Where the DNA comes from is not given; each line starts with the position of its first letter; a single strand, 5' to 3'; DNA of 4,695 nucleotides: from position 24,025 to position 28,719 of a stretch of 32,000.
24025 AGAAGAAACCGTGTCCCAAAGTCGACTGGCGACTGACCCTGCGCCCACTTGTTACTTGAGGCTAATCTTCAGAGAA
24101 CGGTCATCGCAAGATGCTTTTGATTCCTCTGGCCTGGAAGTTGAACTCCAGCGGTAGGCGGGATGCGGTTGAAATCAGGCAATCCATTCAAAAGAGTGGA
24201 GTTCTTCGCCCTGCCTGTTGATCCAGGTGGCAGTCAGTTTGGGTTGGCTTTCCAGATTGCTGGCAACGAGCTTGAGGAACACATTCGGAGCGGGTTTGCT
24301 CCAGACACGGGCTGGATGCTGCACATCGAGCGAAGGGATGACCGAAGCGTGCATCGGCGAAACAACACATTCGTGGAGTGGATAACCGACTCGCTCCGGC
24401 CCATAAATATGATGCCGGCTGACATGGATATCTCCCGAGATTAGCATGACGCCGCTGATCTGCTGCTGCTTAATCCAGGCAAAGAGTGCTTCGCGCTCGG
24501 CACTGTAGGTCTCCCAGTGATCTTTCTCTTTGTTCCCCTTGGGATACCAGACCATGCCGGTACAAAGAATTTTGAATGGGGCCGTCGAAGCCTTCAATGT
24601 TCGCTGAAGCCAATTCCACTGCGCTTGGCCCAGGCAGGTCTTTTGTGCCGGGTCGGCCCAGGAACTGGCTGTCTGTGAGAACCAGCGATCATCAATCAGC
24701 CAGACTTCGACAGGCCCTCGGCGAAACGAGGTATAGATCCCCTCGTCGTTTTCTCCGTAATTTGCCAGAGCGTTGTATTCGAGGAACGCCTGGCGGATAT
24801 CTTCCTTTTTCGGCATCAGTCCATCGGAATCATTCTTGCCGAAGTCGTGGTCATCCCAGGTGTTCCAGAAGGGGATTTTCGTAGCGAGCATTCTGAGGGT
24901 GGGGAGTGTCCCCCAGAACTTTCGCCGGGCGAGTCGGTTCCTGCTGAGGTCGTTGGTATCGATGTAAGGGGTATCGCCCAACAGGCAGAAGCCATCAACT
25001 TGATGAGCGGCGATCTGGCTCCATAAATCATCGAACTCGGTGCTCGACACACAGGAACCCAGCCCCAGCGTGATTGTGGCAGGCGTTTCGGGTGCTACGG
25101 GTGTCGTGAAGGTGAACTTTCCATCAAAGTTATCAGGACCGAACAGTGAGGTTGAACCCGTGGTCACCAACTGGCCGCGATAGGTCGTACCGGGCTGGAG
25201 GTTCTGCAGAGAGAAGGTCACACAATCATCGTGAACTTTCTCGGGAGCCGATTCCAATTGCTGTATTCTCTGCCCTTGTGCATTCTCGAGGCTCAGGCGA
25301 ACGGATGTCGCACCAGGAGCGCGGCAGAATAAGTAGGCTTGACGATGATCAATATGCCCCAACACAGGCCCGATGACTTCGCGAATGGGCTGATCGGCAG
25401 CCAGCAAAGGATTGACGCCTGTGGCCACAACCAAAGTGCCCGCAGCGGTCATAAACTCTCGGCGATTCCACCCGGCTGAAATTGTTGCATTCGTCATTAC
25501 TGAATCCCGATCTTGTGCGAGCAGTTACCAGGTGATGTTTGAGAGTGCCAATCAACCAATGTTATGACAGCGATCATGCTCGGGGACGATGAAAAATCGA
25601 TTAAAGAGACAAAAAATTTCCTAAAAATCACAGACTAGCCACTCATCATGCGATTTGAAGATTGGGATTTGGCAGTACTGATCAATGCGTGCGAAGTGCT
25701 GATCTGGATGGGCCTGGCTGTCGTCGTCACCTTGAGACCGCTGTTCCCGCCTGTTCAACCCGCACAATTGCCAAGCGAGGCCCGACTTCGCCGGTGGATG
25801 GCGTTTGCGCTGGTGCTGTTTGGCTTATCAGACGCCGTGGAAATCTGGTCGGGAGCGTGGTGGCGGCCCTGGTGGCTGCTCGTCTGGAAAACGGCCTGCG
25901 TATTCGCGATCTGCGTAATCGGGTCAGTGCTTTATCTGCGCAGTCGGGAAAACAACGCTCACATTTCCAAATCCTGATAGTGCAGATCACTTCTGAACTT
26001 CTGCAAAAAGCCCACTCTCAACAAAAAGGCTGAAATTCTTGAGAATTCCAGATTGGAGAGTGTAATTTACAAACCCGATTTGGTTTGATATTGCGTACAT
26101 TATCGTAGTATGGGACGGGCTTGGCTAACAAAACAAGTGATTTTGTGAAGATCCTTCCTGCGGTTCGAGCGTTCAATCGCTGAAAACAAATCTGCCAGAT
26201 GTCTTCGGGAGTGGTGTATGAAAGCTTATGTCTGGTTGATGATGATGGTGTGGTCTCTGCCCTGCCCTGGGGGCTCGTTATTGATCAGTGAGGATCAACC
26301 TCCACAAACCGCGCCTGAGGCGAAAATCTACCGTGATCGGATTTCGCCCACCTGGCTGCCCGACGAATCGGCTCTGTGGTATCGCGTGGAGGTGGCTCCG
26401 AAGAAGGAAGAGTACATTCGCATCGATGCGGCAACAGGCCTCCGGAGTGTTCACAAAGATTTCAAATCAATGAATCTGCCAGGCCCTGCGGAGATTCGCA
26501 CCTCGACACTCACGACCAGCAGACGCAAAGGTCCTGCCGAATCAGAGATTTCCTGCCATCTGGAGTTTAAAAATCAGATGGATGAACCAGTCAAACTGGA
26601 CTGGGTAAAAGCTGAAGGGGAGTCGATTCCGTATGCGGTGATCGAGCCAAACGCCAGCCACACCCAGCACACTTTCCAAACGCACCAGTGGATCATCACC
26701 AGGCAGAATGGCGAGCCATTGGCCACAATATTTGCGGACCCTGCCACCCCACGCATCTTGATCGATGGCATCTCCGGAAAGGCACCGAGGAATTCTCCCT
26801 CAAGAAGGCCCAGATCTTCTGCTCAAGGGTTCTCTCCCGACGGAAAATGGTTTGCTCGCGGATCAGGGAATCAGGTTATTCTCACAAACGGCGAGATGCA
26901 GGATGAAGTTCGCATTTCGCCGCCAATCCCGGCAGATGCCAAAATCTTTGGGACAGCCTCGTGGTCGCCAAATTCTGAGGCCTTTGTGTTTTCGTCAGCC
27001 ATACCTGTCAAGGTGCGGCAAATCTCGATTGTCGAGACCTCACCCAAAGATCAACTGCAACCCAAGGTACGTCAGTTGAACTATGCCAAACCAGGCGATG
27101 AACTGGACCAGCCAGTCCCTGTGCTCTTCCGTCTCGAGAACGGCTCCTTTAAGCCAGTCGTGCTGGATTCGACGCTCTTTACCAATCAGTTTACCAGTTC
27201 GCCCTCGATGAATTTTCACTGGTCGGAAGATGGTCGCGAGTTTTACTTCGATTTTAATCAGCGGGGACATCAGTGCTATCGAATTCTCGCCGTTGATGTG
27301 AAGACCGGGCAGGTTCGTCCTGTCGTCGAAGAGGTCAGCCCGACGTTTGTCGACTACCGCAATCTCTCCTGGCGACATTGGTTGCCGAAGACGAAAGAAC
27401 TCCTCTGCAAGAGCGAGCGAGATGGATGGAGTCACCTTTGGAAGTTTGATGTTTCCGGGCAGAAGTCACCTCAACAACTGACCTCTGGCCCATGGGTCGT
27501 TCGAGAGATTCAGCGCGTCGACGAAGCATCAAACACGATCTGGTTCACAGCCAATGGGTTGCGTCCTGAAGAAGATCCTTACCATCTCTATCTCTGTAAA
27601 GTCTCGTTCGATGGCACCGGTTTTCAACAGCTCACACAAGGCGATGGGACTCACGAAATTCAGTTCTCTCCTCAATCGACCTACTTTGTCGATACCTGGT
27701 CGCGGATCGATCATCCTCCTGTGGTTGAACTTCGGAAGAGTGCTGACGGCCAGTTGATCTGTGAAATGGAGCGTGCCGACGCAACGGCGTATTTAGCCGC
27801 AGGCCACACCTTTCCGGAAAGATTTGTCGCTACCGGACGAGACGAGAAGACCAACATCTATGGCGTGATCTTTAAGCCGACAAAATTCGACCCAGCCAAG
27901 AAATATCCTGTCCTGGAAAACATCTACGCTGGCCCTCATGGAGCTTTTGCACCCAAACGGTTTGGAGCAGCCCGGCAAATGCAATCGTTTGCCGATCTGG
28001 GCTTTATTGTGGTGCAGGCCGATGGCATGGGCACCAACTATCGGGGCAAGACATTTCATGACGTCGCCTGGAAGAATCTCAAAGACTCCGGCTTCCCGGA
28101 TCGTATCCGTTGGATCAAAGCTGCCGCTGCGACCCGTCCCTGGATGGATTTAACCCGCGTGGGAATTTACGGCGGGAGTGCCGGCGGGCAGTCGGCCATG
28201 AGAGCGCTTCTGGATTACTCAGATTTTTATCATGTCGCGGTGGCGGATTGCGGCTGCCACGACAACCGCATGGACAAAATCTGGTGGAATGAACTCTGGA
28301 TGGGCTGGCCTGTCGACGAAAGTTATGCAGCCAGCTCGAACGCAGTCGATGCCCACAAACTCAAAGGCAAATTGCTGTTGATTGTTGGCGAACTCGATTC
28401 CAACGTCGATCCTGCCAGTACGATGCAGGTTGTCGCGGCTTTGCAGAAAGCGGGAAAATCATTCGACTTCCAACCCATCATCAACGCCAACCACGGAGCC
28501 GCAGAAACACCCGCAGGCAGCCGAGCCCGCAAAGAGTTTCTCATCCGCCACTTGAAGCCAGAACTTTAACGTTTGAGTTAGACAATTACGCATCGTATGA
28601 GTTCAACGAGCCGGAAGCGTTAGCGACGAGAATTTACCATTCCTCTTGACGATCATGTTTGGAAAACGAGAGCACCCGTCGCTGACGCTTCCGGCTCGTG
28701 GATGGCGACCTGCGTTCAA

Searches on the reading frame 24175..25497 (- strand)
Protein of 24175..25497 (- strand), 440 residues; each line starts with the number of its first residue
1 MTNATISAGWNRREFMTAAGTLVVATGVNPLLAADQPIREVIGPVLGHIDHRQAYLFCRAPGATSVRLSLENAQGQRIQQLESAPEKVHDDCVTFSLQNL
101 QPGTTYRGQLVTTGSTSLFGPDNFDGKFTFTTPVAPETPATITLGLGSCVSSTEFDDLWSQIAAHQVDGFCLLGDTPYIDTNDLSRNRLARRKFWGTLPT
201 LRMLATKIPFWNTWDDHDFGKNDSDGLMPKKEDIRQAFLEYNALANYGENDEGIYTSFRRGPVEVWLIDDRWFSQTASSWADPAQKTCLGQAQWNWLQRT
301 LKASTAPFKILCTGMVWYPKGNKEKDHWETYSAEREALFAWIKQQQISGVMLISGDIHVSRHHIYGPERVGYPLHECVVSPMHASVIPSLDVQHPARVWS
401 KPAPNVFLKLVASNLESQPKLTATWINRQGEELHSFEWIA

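Call 65: search_protein_families(library=pfam, proteins=[window:24175-25497:-], max_evalue=1)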
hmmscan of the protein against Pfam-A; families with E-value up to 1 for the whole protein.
window:24175-25497:- (440 aa): 2 families
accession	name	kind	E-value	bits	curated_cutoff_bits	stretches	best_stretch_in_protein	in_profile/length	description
PF09423.15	PhoD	-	1.3e-24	87.4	27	1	197-388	75-297/343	PhoD-like phosphatase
PF25077.1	DUF7800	-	0.016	15.8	27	1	41-107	5-66/89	Domain of unknown function (DUF7800)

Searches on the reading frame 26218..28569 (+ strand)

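Call 65: search_protein_families(library=pfam, proteins=[window:26218-28569:+], max_evalue=1)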
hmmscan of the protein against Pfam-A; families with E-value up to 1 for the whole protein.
window:26218-28569:+ (783 aa): 9 families
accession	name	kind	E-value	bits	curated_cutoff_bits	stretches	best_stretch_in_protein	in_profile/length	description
PF00326.27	Peptidase_S9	-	1.1e-43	149.6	22.6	1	587-771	6-202/213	Prolyl oligopeptidase family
PF00930.27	DPPIV_N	-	3.4e-40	138.3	22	1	247-501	106-354/354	Dipeptidyl peptidase IV (DPP IV) N-terminal region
PF02129.25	Peptidase_S15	-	1.2e-05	25.6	23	1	584-691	39-139/262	X-Pro dipeptidyl-peptidase (S15 family)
PF01847.22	VHL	-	8.1e-05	23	21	1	108-160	5-57/82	VHL beta domain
PF00756.26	Esterase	-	0.0018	18.5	22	1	632-744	105-211/251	Putative esterase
PF01738.24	DLH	-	0.089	12.8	21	1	589-764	35-191/217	Dienelactone hydrolase family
PF12146.15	Hydrolase_4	-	0.17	11.6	27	0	711-749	186-224/239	Serine aminopeptidase, S33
PF20434.5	BD-FAE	-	0.2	11.6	26.8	1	562-661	12-105/215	BD-FAE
PF07859.19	Abhydrolase_3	-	0.26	11.5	25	0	630-665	56-90/210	alpha/beta hydrolase fold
